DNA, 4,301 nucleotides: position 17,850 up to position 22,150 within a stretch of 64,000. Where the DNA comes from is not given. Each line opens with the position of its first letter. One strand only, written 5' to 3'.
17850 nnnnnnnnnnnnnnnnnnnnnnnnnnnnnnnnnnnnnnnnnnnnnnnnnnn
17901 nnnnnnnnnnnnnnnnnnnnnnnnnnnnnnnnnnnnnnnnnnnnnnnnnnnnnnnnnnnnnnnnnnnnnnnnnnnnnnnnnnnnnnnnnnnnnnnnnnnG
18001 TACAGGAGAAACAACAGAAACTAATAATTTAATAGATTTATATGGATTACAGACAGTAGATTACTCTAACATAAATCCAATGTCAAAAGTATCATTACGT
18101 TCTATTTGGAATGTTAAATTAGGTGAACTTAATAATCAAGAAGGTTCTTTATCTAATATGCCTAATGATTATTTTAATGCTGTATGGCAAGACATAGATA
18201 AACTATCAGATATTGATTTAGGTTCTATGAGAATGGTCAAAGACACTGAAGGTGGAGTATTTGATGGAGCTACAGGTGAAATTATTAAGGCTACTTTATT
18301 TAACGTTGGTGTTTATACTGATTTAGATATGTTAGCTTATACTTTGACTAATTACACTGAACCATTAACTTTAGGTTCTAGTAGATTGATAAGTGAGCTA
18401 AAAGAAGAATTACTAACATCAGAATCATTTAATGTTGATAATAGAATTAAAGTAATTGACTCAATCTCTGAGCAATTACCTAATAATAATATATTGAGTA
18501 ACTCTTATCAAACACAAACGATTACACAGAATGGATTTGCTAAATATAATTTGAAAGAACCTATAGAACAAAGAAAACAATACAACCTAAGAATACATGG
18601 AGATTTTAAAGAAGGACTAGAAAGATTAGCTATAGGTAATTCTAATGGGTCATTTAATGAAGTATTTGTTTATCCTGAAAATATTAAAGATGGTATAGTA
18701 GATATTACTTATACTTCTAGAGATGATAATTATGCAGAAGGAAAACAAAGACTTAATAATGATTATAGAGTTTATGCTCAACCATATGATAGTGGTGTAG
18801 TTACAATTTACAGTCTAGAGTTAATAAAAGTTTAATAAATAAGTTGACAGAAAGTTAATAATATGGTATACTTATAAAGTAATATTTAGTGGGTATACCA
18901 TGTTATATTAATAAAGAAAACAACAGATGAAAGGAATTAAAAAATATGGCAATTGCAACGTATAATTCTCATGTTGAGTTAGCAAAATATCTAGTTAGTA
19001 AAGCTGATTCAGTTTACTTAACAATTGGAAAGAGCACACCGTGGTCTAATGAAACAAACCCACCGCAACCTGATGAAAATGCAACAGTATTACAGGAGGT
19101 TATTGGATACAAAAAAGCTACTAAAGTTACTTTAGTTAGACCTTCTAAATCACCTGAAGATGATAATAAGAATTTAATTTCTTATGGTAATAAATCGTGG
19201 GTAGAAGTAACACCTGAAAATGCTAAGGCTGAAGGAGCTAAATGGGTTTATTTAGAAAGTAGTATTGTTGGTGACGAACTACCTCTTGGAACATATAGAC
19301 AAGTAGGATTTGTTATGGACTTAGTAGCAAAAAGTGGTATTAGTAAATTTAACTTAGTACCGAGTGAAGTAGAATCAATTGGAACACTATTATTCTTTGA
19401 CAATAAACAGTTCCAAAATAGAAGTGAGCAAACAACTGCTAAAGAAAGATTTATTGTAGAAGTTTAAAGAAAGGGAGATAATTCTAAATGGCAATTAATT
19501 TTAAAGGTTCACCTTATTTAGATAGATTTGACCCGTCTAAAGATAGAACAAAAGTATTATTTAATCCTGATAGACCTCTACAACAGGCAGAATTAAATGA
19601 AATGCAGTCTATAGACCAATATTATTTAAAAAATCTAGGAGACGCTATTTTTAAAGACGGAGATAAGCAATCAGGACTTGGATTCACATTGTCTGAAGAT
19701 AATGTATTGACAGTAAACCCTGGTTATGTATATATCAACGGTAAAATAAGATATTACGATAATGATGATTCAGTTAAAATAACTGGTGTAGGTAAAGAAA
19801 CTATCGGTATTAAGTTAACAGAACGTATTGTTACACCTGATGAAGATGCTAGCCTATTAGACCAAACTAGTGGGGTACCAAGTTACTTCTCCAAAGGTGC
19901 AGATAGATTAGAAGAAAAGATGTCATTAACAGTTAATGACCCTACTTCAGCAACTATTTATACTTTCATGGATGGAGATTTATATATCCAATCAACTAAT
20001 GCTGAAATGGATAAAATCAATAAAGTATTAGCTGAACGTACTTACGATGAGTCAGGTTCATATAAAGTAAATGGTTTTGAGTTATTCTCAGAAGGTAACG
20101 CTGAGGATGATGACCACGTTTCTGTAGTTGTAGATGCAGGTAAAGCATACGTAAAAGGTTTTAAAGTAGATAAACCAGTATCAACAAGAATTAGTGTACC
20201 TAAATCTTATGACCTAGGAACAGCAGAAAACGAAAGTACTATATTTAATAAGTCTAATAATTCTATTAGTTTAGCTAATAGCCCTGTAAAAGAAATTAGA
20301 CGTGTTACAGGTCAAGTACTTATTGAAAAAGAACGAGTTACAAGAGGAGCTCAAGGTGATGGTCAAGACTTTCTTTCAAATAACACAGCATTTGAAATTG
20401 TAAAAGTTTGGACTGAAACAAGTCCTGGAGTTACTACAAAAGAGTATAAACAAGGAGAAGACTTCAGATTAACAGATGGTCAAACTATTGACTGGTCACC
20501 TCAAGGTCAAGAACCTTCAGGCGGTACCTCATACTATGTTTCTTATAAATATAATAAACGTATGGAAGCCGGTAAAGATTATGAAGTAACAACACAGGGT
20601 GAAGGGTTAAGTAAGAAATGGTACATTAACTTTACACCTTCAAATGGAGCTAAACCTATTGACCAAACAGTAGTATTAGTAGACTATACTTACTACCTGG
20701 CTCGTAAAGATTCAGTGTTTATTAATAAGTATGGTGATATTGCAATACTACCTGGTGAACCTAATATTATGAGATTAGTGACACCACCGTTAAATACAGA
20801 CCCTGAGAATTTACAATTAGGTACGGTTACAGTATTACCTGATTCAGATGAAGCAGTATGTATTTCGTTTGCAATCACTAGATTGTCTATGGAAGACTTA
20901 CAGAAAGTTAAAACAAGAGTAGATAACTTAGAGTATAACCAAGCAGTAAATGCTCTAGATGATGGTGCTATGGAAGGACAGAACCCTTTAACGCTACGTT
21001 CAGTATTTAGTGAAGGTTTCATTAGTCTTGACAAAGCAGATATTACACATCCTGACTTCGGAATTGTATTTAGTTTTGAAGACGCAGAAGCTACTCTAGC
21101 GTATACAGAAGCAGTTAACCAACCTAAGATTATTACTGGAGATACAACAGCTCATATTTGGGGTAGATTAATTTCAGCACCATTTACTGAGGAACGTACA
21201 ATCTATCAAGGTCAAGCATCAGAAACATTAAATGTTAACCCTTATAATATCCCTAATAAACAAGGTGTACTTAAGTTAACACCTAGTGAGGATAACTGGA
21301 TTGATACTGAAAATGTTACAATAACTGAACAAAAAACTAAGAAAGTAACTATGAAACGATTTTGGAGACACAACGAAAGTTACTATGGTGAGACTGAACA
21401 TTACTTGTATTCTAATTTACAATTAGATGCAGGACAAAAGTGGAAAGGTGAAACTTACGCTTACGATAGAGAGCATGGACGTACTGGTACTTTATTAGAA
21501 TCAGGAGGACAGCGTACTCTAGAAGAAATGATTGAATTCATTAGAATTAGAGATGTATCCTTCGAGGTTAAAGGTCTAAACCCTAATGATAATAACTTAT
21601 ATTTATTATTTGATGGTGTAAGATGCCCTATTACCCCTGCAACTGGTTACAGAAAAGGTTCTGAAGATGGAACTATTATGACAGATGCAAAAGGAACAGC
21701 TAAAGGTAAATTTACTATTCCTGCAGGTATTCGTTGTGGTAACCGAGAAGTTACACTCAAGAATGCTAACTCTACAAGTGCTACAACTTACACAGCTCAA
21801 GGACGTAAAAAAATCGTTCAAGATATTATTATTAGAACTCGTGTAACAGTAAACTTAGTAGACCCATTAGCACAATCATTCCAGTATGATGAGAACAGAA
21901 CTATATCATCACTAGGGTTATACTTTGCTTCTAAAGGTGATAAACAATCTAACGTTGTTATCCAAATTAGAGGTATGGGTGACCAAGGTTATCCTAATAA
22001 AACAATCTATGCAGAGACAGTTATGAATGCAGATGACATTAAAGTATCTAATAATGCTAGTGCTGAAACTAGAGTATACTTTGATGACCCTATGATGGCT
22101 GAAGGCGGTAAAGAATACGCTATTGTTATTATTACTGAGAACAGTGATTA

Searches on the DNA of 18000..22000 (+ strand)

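Call 4: search_dna_similar(query=window:18000-22000:+, collection=phages, mode=near, max_rows=30, rows=spread)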
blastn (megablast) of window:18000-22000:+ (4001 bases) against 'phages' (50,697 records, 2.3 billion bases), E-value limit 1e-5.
Records with a match: 302; places in all: 302; records where one place covers at least 80% of the query: 241.
Best place of each record, by identity: >=99% 19; 95-99% 160; 90-95% 33; 80-90% 74; 60-80% 16.
By first word of the organism name: Staphylococcus 298; Enterococcus 2; Mammaliicoccus 1; Silviavirus 1.
By host as written in the record: Staphylococcus aureus 108; - 34; Staphylococcus sp. 23; Staphylococcus carnosus TM300 22; Staphylococcus aureus ATCC 25923 8; Staphylococcus xylosus M1997-2/10 8; Staphylococcus 6; Mammaliicoccus vitulinus C5817 5; and 57 more.
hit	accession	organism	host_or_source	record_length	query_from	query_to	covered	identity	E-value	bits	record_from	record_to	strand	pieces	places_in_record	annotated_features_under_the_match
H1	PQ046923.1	Staphylococcus phage OPT-SA02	Staphylococcus aureus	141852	1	4001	100%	100.0%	0e+0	7389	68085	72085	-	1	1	hypothetical protein (x2) | virion protein 3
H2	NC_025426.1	Staphylococcus phage P108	Staphylococcus aureus XN108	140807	1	4001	100%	100.0%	0e+0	7389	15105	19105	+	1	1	DUF4815 domain-containing protein | virion structural protein (x2)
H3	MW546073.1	Staphylococcus phage BT3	-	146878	1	4001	100%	97.6%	0e+0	6863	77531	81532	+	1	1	hypothetical protein (x4)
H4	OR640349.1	Staphylococcus phage vB_SauM-T-SE-G1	Staphylococcus sp.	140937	1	4001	100%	97.1%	0e+0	6752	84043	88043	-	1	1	virulence-associated protein | tail morphogenetic protein | hypothetical protein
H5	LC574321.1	Staphylococcus phage SaGU1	Staphylococcus aureus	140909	6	4001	100%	95.5%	0e+0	6377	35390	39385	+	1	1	adsorption-associated tail protein | putative structural protein | phage protein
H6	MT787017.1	Staphylococcus phage WV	Staphylococcus aureus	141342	24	4001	99%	91.5%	0e+0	5474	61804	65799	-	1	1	record has no annotation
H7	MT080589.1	Staphylococcus phage vB_SauM_EW26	Staphylococcus carnosus TM300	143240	1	4001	92%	96.4%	0e+0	6049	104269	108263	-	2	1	record has no annotation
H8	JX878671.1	Staphylococcus phage JD007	Staphylococcus aureus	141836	1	4001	92%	96.0%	0e+0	5960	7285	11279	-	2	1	adsorption-associated tail protein | hypothetical protein | structural protein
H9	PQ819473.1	Staphylococcus phage sv_nwjns3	Staphylococcus aureus ATCC BAA-44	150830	1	4001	92%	95.9%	0e+0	5938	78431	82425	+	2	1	hypothetical protein | virion structural protein (x2)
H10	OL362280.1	Staphylococcus phage SA4_Green-2022a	Staphylococcus aureus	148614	1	4001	92%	95.7%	0e+0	5899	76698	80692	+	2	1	virulence-associated protein | hypothetical protein (x2)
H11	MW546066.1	Staphylococcus phage PM25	-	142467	1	4001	92%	95.6%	0e+0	5894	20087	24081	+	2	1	hypothetical protein (x3)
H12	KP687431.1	Staphylococcus phage IME-SA1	Staphylococcus aureus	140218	1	4001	92%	95.6%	0e+0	5888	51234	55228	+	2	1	virulence-associated protein | hypothetical protein (x2)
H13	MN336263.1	Staphylococcus phage Sb1M_9832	Staphylococcus aureus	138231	1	4001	92%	95.6%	0e+0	5888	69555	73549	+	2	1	hypothetical protein (x3) | promoter (x2)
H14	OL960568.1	Staphylococcus phage APTC_SA_4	Staphylococcus aureus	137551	1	4001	92%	95.6%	0e+0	5888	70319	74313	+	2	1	hypothetical protein (x2) | baseplate protein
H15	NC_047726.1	Staphylococcus phage MSA6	Staphylococcus aureus subsp. aureus ...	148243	1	4001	92%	95.6%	0e+0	5888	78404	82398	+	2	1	tmpG: TmpG | tmpF: TmpF | bmpC: BmpC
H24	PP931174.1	Mammaliicoccus phage MSShimriz1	Mammaliicoccus sciuri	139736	555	4001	86%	77.6%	0e+0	2043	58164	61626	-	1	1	tail fiber protein | virion structural protein (x2)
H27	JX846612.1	Staphylococcus phage vB_SauM_Remus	Staphylococcus aureus (phage ...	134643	894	3944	76%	82.0%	0e+0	2580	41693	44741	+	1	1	tail protein | structural protein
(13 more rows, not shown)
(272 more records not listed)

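Call 9: get_annotated_region(hit=H1, flank=20000)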
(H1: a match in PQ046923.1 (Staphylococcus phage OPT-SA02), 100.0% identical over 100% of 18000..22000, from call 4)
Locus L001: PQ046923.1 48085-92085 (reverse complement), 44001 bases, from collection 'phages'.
description: Staphylococcus phage OPT-SA02, complete genome.
organism: Staphylococcus phage OPT-SA02 (NCBI taxid 3239050)
taxonomy: Viruses
host: Staphylococcus aureus; source: chicken fecal and sewage samples; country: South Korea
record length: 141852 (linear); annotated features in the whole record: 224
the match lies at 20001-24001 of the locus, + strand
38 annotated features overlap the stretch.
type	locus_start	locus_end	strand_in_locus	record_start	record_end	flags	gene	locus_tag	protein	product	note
CDS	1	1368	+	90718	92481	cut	-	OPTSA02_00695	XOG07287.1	putative tail sheath protein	-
CDS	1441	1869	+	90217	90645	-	-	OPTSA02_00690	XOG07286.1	virion protein 5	-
CDS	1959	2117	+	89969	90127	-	-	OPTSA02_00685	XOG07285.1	hypothetical protein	-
CDS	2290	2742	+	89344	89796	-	-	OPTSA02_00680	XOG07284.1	hypothetical protein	-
CDS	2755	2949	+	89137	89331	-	-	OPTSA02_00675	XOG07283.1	hypothetical protein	-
CDS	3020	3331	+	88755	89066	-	-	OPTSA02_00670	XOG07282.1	hypothetical protein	-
CDS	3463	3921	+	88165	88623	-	-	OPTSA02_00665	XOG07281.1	hypothetical protein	-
CDS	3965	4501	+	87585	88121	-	-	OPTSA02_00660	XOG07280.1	hypothetical protein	-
CDS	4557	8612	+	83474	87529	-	-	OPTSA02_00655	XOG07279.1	hypothetical protein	-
CDS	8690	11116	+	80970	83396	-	-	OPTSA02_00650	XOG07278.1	hypothetical protein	-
CDS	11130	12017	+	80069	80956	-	-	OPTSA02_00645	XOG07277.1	hypothetical protein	-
CDS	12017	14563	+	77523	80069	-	-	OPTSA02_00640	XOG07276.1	hypothetical protein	-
CDS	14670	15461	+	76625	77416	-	-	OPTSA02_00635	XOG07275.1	hypothetical protein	-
CDS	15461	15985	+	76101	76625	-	-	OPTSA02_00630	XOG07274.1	hypothetical protein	-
CDS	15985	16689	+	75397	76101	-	-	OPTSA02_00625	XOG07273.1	hypothetical protein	-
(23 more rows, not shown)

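Call 13: get_annotated_region(hit=H27, flank=20000)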
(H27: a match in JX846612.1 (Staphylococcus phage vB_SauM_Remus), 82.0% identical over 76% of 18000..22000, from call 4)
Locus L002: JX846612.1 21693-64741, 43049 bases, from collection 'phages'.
description: Staphylococcus phage vB_SauM_Remus, complete genome.
organism: Staphylococcus phage vB_SauM_Remus (NCBI taxid 1235659)
taxonomy: Viruses; Duplodnaviria; Heunggongvirae; Uroviricota; Caudoviricetes; Herelleviridae; Twortvirinae; Silviavirus; Silviavirus remus
host: Staphylococcus aureus (phage propagation strain 47); source: -; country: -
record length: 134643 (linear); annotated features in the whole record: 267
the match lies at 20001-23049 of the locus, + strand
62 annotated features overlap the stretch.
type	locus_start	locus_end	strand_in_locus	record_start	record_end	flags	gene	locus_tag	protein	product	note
CDS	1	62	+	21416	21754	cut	-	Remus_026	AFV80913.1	capsid protein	structural protein confirmed with ESI-MS/MS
regulatory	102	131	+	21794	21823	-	-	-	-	promoter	discovered using MEME with manual verification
regulatory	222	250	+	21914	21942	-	-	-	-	promoter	discovered using MEME with manual verification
regulatory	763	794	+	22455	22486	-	-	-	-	terminator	Rho-independent terminator; discovered using TransTerm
regulatory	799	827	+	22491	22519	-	-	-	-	promoter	discovered using MEME with manual verification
CDS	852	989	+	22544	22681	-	-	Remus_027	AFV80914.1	hypothetical protein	-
CDS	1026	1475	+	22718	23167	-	-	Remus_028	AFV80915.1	hypothetical protein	-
CDS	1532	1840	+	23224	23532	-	-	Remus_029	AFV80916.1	hypothetical protein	-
regulatory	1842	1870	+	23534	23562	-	-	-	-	promoter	discovered using MEME with manual verification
CDS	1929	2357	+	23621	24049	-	-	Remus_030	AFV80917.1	hypothetical protein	-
CDS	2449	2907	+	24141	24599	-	-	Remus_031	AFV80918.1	hypothetical protein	-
regulatory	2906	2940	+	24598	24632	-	-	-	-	terminator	Rho-independent terminator; discovered using TransTerm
CDS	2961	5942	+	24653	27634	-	-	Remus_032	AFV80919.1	tail lysin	-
CDS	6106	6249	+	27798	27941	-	-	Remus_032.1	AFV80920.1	hypothetical protein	-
regulatory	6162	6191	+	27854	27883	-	-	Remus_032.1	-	promoter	discovered using MEME with manual verification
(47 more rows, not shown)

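Call 14: get_annotated_region(hit=H24, flank=20000)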
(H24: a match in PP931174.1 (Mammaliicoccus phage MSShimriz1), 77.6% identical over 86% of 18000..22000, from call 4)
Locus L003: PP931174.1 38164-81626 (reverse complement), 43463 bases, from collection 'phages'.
description: Mammaliicoccus phage MSShimriz1, complete genome.
organism: Mammaliicoccus phage MSShimriz1 (NCBI taxid 3230127)
taxonomy: Viruses
host: Mammaliicoccus sciuri; source: sewage; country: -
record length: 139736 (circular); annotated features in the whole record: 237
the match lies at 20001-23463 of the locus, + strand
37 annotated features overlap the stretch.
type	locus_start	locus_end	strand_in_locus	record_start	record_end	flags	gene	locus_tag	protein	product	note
CDS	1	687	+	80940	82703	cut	-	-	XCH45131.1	tail sheath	-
CDS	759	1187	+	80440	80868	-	-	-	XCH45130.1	virion structural protein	-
CDS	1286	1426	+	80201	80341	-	-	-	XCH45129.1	hypothetical protein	-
CDS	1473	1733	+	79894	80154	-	-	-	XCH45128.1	hypothetical protein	-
CDS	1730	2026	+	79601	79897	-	-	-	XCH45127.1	virion structural protein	-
CDS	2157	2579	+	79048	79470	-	-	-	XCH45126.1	tail assembly chaperone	-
CDS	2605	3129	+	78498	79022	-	-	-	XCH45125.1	RNA polymerase beta subunit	-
CDS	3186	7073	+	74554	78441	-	-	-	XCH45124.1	tail associated lysin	-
CDS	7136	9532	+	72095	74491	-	-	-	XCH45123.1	tail protein with lysin activity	-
CDS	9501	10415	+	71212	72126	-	-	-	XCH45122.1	tail protein with lysin activity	-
CDS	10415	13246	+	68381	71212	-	-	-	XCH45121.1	glycerophosphoryl diester phosphodiesterase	-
CDS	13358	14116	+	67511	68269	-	-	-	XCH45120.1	virion structural protein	-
CDS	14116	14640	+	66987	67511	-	-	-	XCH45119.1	hypothetical protein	-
CDS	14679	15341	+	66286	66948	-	-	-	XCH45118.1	baseplate protein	-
CDS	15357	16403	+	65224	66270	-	-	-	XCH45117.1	baseplate wedge subunit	-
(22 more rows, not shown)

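Call 15: get_annotated_region(hit=H13, flank=20000)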
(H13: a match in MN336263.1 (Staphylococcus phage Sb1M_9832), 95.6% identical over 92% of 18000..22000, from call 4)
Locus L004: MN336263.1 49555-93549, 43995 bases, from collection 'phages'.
description: Staphylococcus phage Sb1M_9832, complete genome.
organism: Staphylococcus phage Sb1M_9832 (NCBI taxid 2650663)
taxonomy: Viruses; Duplodnaviria; Heunggongvirae; Uroviricota; Caudoviricetes; Herelleviridae; Twortvirinae; Kayvirus; Kayvirus G1
host: Staphylococcus aureus; source: -; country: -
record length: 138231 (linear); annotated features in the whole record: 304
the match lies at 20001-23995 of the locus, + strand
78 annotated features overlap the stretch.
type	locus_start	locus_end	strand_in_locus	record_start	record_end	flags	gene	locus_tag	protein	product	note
CDS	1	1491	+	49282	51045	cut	-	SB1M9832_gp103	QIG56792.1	tail sheath protein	similar to YP_024479.1 putative major tail sheath protein [Staphylococcus phage K]; orf086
CDS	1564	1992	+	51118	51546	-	-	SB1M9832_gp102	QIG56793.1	tail tube protein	similar to YP_240911.1 ORF105 [Staphylococcus phage G1]; orf087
regulatory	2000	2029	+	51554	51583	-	-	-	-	terminator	discovered using MFOLD 3.2; rho-independent terminator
regulatory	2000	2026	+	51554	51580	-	-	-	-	terminator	discovered using MFOLD 3.2; rho-independent terminator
regulatory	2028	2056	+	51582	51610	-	-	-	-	promoter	similar to consensus TTGACA(N15-17)TATAAT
regulatory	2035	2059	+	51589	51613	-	-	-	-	promoter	matches consensus TTGACA(N15-17)TATAAT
CDS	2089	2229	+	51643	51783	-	-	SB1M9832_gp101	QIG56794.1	hypothetical protein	similar to YP_240912.1 ORF293 [Staphylococcus phage G1]; orf088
regulatory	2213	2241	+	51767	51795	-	-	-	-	promoter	similar to consensus TTGACA(N15-17)TATAAT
regulatory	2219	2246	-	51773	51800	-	-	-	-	promoter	similar to consensus TTGACA(N15-17)TATAAT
CDS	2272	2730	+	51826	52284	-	-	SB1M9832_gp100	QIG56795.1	hypothetical protein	similar to YP_240913.1 ORF093 [Staphylococcus phage G1]; orf089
regulatory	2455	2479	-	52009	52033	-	-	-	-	terminator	discovered using MFOLD 3.2; rho-independent terminator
CDS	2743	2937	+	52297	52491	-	-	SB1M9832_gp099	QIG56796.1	hypothetical protein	similar to YP_240914.1 ORF215 [Staphylococcus phage G1]; two transmembrane domains with Phobius & TMHMM 2.0; orf89A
regulatory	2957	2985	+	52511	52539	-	-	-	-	promoter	matches consensus TTGACA(N15-17)TATAAT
regulatory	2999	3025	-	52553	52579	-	-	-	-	promoter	matches consensus TTGACA(N15-17)TATAAT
CDS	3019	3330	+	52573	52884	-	-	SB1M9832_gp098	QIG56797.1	hypothetical protein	similar to YP_240915.1 ORF141 [Staphylococcus phage G1]; orf090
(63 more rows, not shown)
